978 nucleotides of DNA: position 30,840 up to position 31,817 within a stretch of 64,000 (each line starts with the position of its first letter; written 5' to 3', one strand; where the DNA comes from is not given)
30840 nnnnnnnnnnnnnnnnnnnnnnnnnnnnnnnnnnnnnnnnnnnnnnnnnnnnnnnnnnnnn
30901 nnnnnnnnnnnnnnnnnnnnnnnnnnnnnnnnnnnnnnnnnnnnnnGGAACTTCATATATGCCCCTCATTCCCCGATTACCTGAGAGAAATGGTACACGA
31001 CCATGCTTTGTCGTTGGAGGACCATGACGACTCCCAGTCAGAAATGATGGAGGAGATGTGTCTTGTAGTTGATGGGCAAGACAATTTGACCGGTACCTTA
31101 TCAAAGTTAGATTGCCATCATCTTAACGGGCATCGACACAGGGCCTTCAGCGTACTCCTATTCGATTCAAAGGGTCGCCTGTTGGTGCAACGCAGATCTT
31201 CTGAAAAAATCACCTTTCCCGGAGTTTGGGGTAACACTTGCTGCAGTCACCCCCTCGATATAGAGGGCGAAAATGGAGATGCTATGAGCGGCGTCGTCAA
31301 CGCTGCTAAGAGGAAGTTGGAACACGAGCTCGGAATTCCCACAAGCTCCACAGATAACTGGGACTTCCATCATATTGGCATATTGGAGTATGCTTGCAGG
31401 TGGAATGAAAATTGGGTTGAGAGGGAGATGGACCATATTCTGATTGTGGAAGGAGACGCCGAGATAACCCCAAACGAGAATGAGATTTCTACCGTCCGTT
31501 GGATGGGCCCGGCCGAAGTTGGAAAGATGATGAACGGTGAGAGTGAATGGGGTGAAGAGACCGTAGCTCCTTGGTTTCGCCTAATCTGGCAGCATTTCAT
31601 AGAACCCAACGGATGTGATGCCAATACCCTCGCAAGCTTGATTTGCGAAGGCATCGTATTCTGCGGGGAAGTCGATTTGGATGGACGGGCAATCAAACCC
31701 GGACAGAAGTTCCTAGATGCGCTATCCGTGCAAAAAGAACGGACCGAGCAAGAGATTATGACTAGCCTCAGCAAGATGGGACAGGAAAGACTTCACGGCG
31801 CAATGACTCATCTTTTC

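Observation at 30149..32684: Type 1 IDI fused to GGPP synthase, directly downstream of isopentenyl phosphate kinase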

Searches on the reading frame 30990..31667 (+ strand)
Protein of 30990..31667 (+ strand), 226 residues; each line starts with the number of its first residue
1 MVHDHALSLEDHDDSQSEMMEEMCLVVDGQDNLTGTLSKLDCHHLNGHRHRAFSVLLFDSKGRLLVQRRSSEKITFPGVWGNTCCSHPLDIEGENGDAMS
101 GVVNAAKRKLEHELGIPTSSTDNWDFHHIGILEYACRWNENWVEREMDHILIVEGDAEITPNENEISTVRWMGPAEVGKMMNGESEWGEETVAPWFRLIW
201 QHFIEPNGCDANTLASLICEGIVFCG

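Call 6: search_solved_structures(query=window:30990-31667:+, show_alignments=3)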
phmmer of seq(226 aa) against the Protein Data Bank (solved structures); distinct sequences matched with E-value up to 0.001: 14.
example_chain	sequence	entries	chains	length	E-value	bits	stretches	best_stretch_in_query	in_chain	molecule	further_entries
2dho_A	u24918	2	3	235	3e-39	138.1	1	10-204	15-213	Isopentenyl-diphosphate delta-isomerase 1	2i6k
2icj_A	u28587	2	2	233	3.9e-39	137.8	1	13-204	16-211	Isopentenyl-diphosphate delta isomerase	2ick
2pny_A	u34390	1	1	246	1.4e-33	119.6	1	9-204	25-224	Isopentenyl-diphosphate Delta-isomerase 2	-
3hyq_A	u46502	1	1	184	4.9e-16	62.2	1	18-173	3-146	Isopentenyl-diphosphate Delta-isomerase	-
1i9a_A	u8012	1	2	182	5e-14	55.6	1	21-177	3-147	ISOPENTENYL-DIPHOSPHATE DELTA-ISOMERASE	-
1nfs_A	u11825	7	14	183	5.1e-14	55.6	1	21-177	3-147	ISOPENTENYL-DIPHOSPHATE DELTA-ISOMERASE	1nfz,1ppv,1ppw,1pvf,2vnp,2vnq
1x84_A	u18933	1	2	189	5.5e-14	55.5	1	21-177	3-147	Isopentenyl-diphosphate delta-isomerase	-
1hzt_A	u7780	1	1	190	5.5e-14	55.4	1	21-177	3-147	ISOPENTENYL DIPHOSPHATE DELTA-ISOMERASE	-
2b2k_A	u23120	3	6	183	8.8e-14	54.8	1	21-173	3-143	Isopentenyl-diphosphate delta-isomerase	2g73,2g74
1x83_A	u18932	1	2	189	9.5e-14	54.7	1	21-173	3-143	Isopentenyl-diphosphate delta-isomerase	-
1r67_A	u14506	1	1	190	1.5e-13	54.1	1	21-121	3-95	Isopentenyl-diphosphate delta-isomerase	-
1ow2_A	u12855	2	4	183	9.2e-13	51.4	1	21-177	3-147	ISOPENTENYL-DIPHOSPHATE DELTA-ISOMERASE | ISOPENTENYL DIPHOSPHATE DELTA-ISOMERASE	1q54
1hx3_A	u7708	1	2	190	1e-12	51.3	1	21-177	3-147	ISOPENTENYL DIPHOSPHATE DELTA-ISOMERASE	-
2fkb_A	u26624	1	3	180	0.00094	21.9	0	48-117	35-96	Putative Nudix hydrolase yfcD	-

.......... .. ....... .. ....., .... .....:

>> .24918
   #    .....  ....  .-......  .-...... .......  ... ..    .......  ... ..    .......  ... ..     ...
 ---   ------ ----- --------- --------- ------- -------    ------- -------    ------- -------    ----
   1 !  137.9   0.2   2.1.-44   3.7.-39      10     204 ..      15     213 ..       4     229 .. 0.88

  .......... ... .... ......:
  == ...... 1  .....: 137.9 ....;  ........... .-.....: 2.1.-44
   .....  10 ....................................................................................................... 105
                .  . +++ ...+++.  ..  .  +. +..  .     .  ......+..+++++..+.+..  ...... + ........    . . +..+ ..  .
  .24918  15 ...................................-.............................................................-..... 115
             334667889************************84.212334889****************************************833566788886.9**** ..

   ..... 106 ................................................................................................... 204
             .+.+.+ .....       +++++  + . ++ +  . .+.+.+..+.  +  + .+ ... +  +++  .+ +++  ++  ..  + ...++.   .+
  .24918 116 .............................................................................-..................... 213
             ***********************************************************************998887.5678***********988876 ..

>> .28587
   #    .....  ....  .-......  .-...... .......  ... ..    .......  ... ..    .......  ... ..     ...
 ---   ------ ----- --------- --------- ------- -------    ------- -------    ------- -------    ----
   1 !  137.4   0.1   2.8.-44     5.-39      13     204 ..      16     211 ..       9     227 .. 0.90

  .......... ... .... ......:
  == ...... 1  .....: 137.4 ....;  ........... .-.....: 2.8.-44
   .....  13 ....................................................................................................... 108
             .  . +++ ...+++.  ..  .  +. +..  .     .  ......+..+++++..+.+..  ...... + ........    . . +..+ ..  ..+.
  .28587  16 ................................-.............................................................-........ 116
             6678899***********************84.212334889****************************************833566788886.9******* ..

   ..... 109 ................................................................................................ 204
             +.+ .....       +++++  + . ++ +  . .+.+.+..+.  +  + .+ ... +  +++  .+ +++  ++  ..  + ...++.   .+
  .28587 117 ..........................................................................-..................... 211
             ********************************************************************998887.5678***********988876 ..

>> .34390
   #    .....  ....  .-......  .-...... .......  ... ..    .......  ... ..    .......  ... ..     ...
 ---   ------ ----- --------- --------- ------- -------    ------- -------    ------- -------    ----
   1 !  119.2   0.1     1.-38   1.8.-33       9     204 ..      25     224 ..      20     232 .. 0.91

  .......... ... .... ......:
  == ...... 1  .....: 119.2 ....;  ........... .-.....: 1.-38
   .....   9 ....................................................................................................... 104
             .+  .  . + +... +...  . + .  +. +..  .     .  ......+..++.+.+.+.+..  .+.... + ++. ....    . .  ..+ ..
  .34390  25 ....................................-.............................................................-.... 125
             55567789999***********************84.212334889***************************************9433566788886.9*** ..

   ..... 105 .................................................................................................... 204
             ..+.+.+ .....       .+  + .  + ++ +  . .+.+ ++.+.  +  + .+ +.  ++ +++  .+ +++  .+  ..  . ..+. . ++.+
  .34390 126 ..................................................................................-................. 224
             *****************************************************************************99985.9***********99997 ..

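Call 66: search_solved_structures(query=window:31050-31598:+, show_alignments=5, max_evalue=1e-8)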
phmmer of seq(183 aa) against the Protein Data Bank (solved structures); distinct sequences matched with E-value up to 1e-8: 13.
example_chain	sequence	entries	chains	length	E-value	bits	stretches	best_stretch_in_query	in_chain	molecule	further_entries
2icj_A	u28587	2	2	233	1.1e-36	129.7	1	2-180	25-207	Isopentenyl-diphosphate delta isomerase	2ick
2dho_A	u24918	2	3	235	1.5e-36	129.3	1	2-180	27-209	Isopentenyl-diphosphate delta-isomerase 1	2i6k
2pny_A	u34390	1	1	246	2.6e-31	112.2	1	1-183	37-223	Isopentenyl-diphosphate Delta-isomerase 2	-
3hyq_A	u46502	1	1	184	3.2e-15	59.6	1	1-153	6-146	Isopentenyl-diphosphate Delta-isomerase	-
1i9a_A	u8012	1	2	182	7.1e-14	55.2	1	4-157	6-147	ISOPENTENYL-DIPHOSPHATE DELTA-ISOMERASE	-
1nfs_A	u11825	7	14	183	7.2e-14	55.2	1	4-157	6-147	ISOPENTENYL-DIPHOSPHATE DELTA-ISOMERASE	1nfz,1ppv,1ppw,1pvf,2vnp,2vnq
1x84_A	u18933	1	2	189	7.7e-14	55.1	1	4-157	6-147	Isopentenyl-diphosphate delta-isomerase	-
1hzt_A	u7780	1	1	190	7.7e-14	55.1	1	4-157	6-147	ISOPENTENYL DIPHOSPHATE DELTA-ISOMERASE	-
2b2k_A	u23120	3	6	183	1.2e-13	54.5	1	4-152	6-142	Isopentenyl-diphosphate delta-isomerase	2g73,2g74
1x83_A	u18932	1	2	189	1.3e-13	54.4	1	4-152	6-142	Isopentenyl-diphosphate delta-isomerase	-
1r67_A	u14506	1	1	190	1.9e-13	53.8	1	4-101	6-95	Isopentenyl-diphosphate delta-isomerase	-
1ow2_A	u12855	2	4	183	1.3e-12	51.1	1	4-157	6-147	ISOPENTENYL-DIPHOSPHATE DELTA-ISOMERASE | ISOPENTENYL DIPHOSPHATE DELTA-ISOMERASE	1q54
1hx3_A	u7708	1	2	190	1.4e-12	51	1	4-157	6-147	ISOPENTENYL DIPHOSPHATE DELTA-ISOMERASE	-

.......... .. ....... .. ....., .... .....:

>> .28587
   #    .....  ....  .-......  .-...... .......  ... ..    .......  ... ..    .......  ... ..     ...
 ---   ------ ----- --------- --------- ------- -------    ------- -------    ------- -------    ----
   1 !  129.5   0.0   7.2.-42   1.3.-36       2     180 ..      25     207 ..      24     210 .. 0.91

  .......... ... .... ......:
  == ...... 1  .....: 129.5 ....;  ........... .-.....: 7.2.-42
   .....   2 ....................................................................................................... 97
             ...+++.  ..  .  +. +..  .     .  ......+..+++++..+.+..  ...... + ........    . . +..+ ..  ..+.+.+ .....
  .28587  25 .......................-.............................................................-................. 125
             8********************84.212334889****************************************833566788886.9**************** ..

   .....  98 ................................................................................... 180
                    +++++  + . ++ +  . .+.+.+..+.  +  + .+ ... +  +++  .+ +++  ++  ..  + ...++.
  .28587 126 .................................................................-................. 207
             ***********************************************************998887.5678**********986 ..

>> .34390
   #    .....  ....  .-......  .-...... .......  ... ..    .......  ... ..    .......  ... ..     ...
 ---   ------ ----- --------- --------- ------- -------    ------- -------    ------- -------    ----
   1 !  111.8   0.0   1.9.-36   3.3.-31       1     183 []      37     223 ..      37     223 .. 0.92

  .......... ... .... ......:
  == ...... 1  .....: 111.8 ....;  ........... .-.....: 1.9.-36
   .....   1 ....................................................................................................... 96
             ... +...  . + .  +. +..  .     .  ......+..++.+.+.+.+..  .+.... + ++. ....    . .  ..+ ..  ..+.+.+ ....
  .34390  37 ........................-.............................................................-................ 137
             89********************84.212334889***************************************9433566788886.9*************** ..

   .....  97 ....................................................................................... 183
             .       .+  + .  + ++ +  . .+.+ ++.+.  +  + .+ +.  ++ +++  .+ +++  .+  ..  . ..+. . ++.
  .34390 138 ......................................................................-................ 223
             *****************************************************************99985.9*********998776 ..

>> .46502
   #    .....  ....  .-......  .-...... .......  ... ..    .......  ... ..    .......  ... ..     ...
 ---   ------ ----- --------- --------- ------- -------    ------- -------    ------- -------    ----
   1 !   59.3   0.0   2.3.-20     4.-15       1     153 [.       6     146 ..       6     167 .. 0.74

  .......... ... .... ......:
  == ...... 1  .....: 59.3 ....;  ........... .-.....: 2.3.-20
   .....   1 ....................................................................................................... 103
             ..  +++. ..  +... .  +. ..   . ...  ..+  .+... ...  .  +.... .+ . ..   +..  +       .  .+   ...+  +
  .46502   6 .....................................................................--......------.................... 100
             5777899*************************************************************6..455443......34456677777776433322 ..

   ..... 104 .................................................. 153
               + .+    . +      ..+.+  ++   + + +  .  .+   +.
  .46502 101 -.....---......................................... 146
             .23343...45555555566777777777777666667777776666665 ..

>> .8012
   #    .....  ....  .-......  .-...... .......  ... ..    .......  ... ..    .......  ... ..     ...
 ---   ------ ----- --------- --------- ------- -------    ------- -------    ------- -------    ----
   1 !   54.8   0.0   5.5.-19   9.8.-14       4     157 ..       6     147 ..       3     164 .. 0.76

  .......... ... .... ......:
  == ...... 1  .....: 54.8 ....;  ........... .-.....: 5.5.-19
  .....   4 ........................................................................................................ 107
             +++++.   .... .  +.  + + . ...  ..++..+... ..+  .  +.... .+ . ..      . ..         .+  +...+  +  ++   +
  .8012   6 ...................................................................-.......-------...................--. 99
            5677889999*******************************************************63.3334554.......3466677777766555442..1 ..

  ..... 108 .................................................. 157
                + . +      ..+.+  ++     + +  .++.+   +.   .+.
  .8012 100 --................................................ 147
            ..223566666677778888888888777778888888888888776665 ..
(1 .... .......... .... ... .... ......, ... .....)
